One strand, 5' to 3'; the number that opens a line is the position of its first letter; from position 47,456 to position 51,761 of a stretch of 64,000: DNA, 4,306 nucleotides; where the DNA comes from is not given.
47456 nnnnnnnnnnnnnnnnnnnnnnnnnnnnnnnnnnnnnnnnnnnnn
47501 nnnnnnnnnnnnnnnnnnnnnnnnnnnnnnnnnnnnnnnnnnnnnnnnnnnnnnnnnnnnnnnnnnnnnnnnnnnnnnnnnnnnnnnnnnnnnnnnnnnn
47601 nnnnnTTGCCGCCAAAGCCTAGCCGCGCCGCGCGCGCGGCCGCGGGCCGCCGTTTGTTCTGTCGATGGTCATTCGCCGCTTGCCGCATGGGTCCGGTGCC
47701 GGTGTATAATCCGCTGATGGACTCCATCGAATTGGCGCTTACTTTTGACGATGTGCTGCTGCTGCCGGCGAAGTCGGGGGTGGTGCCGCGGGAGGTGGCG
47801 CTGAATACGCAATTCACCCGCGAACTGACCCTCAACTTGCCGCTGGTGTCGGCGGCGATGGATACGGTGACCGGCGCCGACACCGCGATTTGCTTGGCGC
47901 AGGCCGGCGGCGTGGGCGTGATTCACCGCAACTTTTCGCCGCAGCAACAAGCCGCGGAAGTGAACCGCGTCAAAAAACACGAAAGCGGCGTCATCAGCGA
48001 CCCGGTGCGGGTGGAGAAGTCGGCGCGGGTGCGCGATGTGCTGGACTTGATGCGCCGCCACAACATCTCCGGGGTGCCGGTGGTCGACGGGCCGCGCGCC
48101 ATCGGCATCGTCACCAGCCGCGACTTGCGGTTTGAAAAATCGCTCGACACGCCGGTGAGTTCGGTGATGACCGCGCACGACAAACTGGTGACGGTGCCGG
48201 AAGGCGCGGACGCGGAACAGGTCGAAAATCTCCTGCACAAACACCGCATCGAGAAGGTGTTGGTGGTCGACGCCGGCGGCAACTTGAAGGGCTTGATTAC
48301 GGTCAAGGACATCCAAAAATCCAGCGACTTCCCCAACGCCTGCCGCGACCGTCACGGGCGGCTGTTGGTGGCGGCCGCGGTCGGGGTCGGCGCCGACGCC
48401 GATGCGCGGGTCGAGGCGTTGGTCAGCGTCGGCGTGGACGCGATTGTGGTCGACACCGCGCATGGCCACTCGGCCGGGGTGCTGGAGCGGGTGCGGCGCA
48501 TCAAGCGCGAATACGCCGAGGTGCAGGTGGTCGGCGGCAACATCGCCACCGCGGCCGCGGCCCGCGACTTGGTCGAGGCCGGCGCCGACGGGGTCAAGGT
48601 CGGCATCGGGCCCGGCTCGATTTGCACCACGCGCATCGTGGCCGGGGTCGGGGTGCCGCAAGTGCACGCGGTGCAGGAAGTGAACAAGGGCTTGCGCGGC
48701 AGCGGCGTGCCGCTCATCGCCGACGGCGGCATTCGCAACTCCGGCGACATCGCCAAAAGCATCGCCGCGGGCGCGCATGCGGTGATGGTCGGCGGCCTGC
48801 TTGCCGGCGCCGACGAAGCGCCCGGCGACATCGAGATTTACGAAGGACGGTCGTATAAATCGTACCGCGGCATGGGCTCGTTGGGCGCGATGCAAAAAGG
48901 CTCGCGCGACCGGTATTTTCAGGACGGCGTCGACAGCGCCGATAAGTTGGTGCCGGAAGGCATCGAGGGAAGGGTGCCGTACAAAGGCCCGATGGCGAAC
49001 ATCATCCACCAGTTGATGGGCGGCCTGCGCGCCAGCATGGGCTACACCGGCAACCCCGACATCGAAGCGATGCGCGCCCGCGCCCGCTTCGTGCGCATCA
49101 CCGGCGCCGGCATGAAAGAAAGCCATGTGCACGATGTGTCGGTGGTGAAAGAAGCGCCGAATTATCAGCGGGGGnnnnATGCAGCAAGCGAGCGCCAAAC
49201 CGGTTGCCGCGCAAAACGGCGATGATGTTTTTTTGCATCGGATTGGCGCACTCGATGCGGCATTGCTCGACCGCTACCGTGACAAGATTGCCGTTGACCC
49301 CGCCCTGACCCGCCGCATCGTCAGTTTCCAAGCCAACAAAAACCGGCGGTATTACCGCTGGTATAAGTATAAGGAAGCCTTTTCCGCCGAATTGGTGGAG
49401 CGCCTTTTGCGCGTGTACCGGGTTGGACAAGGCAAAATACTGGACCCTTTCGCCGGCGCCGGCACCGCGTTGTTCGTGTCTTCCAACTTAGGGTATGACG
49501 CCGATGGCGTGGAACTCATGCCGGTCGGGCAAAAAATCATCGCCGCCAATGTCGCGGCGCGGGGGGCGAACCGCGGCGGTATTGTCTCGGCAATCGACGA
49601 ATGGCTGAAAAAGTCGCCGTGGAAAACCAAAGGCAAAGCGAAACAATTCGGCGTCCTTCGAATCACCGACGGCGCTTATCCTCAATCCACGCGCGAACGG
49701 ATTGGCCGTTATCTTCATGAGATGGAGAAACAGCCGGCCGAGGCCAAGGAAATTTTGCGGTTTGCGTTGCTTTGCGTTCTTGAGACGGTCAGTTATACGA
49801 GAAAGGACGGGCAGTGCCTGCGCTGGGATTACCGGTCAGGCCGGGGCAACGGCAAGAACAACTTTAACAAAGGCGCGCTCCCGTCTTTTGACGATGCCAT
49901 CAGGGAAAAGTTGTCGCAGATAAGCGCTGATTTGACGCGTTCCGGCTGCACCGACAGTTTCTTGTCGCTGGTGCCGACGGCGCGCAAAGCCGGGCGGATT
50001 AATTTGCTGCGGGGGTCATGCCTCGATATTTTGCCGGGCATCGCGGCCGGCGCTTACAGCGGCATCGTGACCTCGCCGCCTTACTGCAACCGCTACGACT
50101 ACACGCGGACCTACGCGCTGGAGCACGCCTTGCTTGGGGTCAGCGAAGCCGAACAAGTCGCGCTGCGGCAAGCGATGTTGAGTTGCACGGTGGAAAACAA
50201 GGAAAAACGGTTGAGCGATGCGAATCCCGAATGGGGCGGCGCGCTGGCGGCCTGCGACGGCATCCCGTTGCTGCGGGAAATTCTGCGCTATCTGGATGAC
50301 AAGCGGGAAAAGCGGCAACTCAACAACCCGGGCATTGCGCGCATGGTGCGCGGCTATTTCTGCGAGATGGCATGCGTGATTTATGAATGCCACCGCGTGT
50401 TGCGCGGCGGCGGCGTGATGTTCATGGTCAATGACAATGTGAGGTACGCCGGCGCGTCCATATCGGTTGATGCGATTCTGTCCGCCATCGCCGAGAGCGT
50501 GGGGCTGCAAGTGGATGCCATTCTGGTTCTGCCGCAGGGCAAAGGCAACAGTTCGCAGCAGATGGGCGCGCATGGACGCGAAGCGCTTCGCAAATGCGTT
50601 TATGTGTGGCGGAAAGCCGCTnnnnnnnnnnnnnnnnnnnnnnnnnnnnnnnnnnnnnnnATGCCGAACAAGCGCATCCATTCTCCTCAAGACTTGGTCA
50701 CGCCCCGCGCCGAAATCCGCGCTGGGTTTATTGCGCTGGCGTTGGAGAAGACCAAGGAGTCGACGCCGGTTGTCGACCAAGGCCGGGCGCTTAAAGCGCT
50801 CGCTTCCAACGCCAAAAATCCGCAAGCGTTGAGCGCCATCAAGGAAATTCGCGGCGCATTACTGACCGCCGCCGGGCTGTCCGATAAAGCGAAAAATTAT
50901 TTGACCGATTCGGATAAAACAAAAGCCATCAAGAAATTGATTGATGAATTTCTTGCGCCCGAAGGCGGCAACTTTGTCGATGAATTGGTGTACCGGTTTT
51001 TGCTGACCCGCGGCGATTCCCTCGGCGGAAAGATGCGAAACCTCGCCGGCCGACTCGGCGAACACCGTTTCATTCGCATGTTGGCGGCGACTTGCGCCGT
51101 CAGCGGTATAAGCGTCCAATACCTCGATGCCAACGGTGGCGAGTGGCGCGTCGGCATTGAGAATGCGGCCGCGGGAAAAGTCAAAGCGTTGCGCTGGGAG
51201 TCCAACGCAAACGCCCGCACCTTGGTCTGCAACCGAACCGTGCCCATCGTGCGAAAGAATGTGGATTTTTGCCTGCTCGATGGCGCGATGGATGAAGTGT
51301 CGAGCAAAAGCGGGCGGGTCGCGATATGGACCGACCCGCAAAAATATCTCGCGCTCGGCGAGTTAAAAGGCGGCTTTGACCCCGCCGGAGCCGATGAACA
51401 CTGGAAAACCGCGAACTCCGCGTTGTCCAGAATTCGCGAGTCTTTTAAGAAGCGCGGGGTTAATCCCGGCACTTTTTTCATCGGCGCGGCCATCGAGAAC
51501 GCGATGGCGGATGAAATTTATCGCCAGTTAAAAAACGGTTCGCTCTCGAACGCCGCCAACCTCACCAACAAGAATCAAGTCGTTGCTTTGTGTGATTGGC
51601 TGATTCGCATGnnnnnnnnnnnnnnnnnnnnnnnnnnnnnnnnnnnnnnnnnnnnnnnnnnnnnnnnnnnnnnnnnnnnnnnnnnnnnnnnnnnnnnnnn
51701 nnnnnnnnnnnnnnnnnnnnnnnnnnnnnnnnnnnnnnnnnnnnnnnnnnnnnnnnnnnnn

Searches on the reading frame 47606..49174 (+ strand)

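Call 85: search_protein_families(library=pfam, proteins=[window:47606-49174:+], max_evalue=0.001)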
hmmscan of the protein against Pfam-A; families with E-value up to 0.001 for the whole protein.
window:47606-49174:+ (523 aa): 5 families
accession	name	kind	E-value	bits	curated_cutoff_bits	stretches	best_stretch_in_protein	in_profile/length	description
PF00478.31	IMPDH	-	1.8e-155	517.6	25.6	1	44-509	1-345/345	IMP dehydrogenase / GMP reductase domain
PF00571.33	CBS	-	1.7e-20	73.5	24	2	131-175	7-52/57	CBS domain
PF03060.21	NMO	-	9.2e-08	32.3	28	1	247-406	84-232/331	Nitronate monooxygenase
PF01070.24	FMN_dh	-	0.00018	21.1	24.9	0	303-399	216-305/350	FMN-dependent dehydrogenase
PF01645.23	Glu_synthase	-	0.00043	20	20.4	1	318-396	220-304/369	Conserved region in glutamate synthase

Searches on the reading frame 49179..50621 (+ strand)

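Call 85: search_protein_families(library=pfam, proteins=[window:49179-50621:+], max_evalue=0.001)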
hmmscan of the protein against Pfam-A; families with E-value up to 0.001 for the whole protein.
window:49179-50621:+ (481 aa): 1 family
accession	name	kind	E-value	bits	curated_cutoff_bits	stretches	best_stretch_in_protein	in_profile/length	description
PF01555.25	N6_N4_Mtase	-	5.9e-09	36.6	26.7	1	59-114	159-212/221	DNA methylase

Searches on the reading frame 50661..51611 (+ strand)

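Call 85: search_protein_families(library=pfam, proteins=[window:50661-51611:+], max_evalue=0.001)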
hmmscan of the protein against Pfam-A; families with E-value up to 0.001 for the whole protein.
window:50661-51611:+ (317 aa): 1 family
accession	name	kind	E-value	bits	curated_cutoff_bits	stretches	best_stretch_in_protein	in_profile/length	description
PF09194.16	Endonuc-BsobI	-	7.1e-124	413.6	25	1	4-316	3-312/313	Restriction endonuclease BsobI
